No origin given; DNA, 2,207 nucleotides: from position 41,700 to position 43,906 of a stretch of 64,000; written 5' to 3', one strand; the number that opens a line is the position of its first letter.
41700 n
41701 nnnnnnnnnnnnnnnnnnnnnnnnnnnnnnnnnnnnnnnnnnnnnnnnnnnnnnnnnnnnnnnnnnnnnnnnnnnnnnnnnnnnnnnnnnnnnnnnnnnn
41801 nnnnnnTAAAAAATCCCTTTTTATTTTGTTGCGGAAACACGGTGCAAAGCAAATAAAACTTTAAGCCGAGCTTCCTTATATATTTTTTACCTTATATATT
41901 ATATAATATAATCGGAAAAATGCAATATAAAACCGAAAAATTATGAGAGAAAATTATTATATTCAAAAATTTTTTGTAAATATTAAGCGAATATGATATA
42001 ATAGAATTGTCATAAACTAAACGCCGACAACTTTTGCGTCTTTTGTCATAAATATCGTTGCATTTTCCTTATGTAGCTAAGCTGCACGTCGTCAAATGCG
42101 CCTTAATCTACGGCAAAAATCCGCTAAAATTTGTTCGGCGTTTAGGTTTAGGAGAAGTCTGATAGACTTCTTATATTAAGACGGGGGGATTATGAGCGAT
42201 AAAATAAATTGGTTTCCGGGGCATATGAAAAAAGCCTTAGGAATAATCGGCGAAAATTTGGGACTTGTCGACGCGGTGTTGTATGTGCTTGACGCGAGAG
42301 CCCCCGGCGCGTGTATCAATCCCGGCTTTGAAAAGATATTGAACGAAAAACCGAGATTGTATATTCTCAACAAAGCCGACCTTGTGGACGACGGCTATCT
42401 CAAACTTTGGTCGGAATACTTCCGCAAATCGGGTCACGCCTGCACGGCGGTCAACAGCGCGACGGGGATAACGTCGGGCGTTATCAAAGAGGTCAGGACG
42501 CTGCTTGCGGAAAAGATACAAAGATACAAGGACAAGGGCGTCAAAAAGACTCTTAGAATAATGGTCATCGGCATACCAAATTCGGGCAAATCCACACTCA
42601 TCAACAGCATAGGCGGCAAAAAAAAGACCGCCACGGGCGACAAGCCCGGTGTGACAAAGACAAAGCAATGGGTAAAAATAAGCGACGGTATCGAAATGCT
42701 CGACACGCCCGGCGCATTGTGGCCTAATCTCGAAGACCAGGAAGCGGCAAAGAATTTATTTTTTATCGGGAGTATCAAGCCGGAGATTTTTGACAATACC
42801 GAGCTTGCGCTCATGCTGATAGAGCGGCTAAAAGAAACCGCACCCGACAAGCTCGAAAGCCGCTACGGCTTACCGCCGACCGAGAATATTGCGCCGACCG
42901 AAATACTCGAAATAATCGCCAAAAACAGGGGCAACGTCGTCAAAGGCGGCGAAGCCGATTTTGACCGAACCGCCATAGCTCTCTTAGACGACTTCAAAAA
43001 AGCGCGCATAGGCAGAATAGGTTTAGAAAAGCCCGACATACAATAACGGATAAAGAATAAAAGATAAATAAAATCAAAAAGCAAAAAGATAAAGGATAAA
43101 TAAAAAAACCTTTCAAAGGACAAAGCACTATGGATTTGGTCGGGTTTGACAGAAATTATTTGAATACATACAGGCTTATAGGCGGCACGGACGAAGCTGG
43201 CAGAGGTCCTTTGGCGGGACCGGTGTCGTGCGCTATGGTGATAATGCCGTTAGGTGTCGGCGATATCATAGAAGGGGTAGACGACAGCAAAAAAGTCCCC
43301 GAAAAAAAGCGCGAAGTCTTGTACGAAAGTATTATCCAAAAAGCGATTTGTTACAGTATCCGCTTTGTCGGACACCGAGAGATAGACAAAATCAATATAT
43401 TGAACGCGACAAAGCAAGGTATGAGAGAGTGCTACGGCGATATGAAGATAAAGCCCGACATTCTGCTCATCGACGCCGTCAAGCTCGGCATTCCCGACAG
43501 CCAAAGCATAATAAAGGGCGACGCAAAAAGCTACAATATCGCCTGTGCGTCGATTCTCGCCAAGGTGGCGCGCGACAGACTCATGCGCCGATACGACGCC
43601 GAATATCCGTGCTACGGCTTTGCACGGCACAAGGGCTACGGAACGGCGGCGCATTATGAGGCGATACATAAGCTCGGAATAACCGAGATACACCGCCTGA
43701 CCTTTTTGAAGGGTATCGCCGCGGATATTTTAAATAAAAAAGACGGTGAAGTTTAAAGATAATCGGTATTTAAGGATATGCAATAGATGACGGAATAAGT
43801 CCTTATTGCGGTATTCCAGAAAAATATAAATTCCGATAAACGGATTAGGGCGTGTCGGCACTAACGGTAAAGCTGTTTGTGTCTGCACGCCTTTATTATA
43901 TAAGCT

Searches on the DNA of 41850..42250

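Call 7: search_rna_families(source=window, start=41850, end=42250, threshold=evalue, max_evalue=10, show_alignments=3)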
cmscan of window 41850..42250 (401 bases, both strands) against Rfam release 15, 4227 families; matches with E-value up to 10: 2.
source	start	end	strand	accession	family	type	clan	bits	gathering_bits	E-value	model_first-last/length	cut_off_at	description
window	41990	42175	+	RF01743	leu-phe_leader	Cis-reg; leader;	-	15.7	70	5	1-162/162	no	leu/phe leader RNA from Lactococcus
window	41850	41924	-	RF02933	ARRPOF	Gene; sRNA;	-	12.1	127.2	1.3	1-84/256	3'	ARRPOF RNA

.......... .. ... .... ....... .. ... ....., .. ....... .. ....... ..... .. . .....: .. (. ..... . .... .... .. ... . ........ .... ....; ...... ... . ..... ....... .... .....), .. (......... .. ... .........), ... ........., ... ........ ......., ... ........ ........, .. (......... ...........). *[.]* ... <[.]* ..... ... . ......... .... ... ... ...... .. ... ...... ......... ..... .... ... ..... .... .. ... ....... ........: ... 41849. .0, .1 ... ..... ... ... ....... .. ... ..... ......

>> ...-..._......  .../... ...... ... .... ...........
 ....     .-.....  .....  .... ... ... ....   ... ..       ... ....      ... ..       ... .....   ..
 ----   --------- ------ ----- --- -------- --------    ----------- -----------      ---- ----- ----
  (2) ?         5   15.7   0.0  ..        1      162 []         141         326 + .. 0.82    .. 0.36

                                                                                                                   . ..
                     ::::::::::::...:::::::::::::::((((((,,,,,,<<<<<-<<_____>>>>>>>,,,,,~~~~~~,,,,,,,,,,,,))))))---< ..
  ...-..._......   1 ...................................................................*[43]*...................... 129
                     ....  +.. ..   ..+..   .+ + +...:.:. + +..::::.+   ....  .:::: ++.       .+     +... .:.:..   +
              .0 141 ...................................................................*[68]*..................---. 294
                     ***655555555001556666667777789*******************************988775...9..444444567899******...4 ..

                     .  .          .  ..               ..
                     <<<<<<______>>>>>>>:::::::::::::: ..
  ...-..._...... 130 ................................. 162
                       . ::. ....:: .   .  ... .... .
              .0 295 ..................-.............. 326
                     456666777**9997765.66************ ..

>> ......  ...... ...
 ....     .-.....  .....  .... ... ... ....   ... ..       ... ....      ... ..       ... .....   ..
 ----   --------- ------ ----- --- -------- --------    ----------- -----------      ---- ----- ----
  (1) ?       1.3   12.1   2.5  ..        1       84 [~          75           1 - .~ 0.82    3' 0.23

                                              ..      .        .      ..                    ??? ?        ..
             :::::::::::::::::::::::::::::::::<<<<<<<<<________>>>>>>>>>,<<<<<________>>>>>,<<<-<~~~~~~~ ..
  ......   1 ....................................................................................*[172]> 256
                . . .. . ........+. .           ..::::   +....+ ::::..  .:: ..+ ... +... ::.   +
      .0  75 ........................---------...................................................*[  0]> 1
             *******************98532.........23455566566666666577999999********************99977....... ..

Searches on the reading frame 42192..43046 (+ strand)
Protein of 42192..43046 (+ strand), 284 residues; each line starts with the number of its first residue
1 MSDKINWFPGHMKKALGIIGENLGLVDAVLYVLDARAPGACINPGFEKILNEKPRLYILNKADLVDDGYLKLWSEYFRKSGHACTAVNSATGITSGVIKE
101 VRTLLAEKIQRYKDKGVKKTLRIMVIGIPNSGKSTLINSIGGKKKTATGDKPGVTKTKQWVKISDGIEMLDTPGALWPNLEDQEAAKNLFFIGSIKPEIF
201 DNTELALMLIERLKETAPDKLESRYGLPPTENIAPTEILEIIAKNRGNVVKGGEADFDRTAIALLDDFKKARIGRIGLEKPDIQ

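Call 18: find_encoding_contigs(protein=window:42192-43046:+, flank=3000, max_places=10)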
Protein window:42192-43046:+ (284 aa): no gene with exactly this product is on record in the collection.

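Call 19: search_protein_families(library=ncbifam, proteins=[window:42192-43046:+])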
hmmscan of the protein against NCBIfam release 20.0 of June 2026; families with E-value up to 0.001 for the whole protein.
window:42192-43046:+ (284 aa): 18 families
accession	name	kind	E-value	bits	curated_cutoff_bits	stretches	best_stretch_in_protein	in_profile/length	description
TIGR03596.1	GTPase_YlqF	equivalog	6.1e-90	301.3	208.2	1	5-279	1-276/276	ribosome biogenesis GTPase YlqF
TIGR03594.1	GTPase_EngA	equivalog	3.4e-13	49.4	306.7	1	26-173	80-231/432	ribosome biogenesis GTPase Der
TIGR03597.1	GTPase_YqeH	equivalog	1.4e-11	44.2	297.4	1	13-210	55-254/361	ribosome biogenesis GTPase YqeH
NF000908.1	PRK00089.1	equivalog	1.8e-11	43.9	237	1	122-176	5-62/291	GTPase Era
TIGR00231.1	small_GTP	domain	3.8e-10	39.8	42.5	1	119-174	2-62/164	GTP-binding protein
TIGR03598.1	GTPase_YsxC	equivalog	2.1e-08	34.1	124.45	1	116-174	14-73/186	ribosome biogenesis GTP-binding protein YihA/YsxC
NF003255.0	PRK04213.1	equivalog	4.2e-08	32.7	164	1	117-174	6-61/204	GTP-binding protein EngB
NF002828.0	PRK03003.1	equivalog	6.1e-07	28.4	631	1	107-157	27-77/477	ribosome biogenesis GTPase Der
NF007071.0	PRK09518.1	equivalog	1.6e-06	26.9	953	1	113-157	264-308/706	bifunctional cytidylate kinase/GTPase Der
TIGR00450.1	mnmE_trmE_thdF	equivalog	2.1e-06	27.1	252.6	1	100-156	192-245/446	tRNA uridine-5-carboxymethylaminomethyl(34) synthesis GTPase MnmE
TIGR00436.1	era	equivalog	2.8e-06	26.9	116.25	1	122-175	2-58/270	GTPase Era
NF003661.0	PRK05291.1-3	equivalog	5e-06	26.1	380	1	98-156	193-252/448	tRNA uridine-5-carboxymethylaminomethyl(34) synthesis GTPase MnmE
TIGR03918.1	GTP_HydF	equivalog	7.2e-06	25.1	325.55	0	120-156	7-43/392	[FeFe] hydrogenase H-cluster maturation GTPase HydF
TIGR02528.1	EutP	subfamily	2.9e-05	24.3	138.35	0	122-175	2-45/142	EutP/PduV family microcompartment system protein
TIGR00993.1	3a0901s04IAP86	subfamily_domain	7.8e-05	21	660.7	1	117-213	115-211/763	chloroplast protein import component Toc86/159, G and M domains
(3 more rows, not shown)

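Call 26: find_homologous_proteins(query=window:42192-43046:+, max_evalue=1e-30)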
Query window:42192-43046:+ (284 aa): 3502 proteins with E <= 1e-30 among 8000 candidates; the best 120 are listed.
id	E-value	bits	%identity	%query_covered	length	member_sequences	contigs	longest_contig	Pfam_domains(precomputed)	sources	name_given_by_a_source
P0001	9.0e-174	595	99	96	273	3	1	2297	PF01926.30,PF02421.25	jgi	-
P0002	5.5e-136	471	74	99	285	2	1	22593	PF01926.30,PF02421.25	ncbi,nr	ncbi:MAG: ribosome biogenesis GTPase YlqF [Clostridiales bacterium]|nr:ribosome biogenesis GTPase Yl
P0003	3.5e-131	455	71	99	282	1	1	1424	PF01926.30,PF02421.25,PF03193.23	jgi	jgi:ribosome biogenesis GTPase A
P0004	2.8e-121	423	69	99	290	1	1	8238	PF01926.30,PF02421.25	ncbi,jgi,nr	ncbi:MAG: ribosome biogenesis GTPase YlqF [Clostridiales bacterium]|jgi:ribosome biogenesis GTPase A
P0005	1.2e-119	417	68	99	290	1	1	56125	PF01926.30,PF02421.25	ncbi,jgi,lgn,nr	ncbi:MAG: ribosome biogenesis GTPase YlqF [Clostridiales bacterium]|jgi:ribosome biogenesis GTPase A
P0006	7.6e-116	405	64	99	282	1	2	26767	PF01926.30,PF00350.30,PF02421.25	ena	-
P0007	1.7e-113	397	72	70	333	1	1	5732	PF01926.30,PF02421.25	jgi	jgi:ribosome biogenesis GTPase A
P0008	5.4e-112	392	67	95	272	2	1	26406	PF01926.30,PF02421.25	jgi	jgi:ribosome biogenesis GTPase A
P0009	6.4e-111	389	67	74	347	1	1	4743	PF01926.30,PF02421.25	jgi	jgi:ribosome biogenesis GTPase A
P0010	4.0e-110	386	63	78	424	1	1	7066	PF01926.30,PF02421.25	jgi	jgi:ribosome biogenesis GTPase A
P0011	3.7e-89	317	52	98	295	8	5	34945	PF01926.30,PF02421.25,PF10662.16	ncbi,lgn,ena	-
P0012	4.6e-89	317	53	98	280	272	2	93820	PF01926.30,PF02421.25,PF03193.23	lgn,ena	-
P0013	5.3e-89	317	53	98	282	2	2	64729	PF01926.30,PF02421.25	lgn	-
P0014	8.6e-88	313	52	98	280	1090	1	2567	PF01926.30,PF02421.25,PF03193.23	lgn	-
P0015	1.2e-87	312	53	99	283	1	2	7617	PF01926.30,PF02421.25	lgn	-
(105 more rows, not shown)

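Call 27: find_encoding_contigs(protein=P0001, flank=10000, max_places=4)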
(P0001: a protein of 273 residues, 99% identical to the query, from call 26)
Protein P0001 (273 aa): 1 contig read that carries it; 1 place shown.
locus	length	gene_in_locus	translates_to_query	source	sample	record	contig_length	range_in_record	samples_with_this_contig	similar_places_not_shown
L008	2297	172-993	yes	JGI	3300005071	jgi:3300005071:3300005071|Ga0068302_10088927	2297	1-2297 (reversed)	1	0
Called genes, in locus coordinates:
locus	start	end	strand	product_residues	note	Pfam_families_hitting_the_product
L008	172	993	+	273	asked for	PF01926:MMR_HSR1, PF02421:FeoB_N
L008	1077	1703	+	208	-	PF01351:RNase_HII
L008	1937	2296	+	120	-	?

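Call 28: find_encoding_contigs(protein=P0002, flank=10000, max_places=4)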
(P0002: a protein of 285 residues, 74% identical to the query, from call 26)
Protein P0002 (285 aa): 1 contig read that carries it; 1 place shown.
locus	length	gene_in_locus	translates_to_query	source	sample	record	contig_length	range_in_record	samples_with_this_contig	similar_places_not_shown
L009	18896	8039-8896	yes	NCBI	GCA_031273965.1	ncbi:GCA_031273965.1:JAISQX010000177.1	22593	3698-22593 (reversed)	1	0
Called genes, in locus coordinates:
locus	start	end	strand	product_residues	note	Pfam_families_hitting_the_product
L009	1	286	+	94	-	PF07892:DUF1667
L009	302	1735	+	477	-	PF01565:FAD_binding_4, PF02913:FAD-oxidase_C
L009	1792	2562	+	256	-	PF01012:ETF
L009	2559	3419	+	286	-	PF00766:ETF_alpha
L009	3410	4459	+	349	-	PF01565:FAD_binding_4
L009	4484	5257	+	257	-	PF01012:ETF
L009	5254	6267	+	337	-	PF01012:ETF, PF00766:ETF_alpha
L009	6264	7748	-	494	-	PF00370:FGGY_N, PF02782:FGGY_C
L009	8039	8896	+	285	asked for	PF01926:MMR_HSR1, PF02421:FeoB_N (weak)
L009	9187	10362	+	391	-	PF20434:BD-FAE, PF07859:Abhydrolase_3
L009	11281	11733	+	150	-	PF13306:LRR_5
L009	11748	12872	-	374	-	PF07670:Gate (weak)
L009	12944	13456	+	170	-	-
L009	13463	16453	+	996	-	PF22907:Ams1-like_1st, PF01074:Glyco_hydro_38N, PF09261:Alpha-mann_mid, PF07748:Glyco_hydro_38C, PF17677:Glyco_hydro38C2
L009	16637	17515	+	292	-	PF02224:Cytidylate_kin (faint), PF13189:Cytidylate_kin2, PF13207:AAA_17, PF13238:AAA_18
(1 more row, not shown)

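Call 29: find_encoding_contigs(protein=P0005, flank=10000, max_places=4)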
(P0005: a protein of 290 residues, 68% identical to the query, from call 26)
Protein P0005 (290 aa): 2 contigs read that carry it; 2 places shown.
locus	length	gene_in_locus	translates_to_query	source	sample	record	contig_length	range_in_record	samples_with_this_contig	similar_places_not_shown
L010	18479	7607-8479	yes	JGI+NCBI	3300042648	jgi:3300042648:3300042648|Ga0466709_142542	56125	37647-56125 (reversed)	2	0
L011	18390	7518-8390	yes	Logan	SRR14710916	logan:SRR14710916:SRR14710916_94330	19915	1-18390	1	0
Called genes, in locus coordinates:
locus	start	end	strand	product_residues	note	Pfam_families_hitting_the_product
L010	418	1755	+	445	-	-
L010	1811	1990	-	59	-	-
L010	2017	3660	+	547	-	-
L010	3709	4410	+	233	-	PF01259:SAICAR_synt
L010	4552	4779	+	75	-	-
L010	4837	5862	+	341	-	-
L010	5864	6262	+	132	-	-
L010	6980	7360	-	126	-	-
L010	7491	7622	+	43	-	-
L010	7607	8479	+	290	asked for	PF01926:MMR_HSR1, PF02421:FeoB_N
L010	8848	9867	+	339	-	PF20434:BD-FAE, PF07859:Abhydrolase_3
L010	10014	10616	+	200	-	-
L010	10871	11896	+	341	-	PF03547:Mem_trans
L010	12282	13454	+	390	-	PF13421:Band_7_1, PF01145:Band_7, PF12773:DZR, PF13240:Zn_Ribbon_1 (weak), PF12773:DZR, PF13240:Zn_Ribbon_1 (weak), PF24463:DUF7577 (weak), PF13240:Zn_Ribbon_1 (weak), +4 more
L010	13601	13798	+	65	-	PF08984:DUF1858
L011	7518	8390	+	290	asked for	PF01926:MMR_HSR1, PF02421:FeoB_N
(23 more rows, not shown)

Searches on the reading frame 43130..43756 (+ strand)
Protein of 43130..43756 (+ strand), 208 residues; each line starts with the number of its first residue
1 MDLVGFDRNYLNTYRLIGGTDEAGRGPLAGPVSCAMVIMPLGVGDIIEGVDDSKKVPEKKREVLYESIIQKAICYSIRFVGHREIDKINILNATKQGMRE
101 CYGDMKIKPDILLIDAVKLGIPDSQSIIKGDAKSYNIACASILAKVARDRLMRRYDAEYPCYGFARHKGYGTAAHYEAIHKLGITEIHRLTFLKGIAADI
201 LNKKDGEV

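Call 19: search_protein_families(library=ncbifam, proteins=[window:43130-43756:+])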
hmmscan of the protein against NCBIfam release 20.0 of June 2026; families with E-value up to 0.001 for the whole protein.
window:43130-43756:+ (208 aa): 10 families
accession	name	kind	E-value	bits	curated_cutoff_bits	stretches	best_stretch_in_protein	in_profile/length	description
NF000594.1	PRK00015.1-1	equivalog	4.3e-73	246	243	1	3-192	56-245/251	ribonuclease HII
NF000595.1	PRK00015.1-3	equivalog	1.3e-62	211.2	167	1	15-193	2-182/188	ribonuclease HII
NF000596.1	PRK00015.1-4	equivalog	1.7e-54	184.5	251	1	16-192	1-177/186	ribonuclease HII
NF010537.0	PRK13925.1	equivalog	1.5e-50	171.7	252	1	15-195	10-195/200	ribonuclease HII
NF010538.0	PRK13926.1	equivalog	3.1e-49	168.1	285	1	12-192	19-198/213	ribonuclease HII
NF000598.1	PRK00015.2-2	equivalog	1.2e-47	162.2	273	1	15-192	20-200/203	ribonuclease HII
NF000600.1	PRK00015.2-4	equivalog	3.7e-43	147.6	364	1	17-193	30-208/212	ribonuclease HII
NF011119.0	PRK14550.1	equivalog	2.1e-24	86.7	350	1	17-203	2-194/204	ribonuclease HII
TIGR00729.1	TIGR00729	equivalog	7.1e-17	62.1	123.3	1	19-161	3-166/207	ribonuclease HII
TIGR00716.1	rnhC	equivalog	0.00058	19.3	161.2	0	16-77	82-145/284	ribonuclease HIII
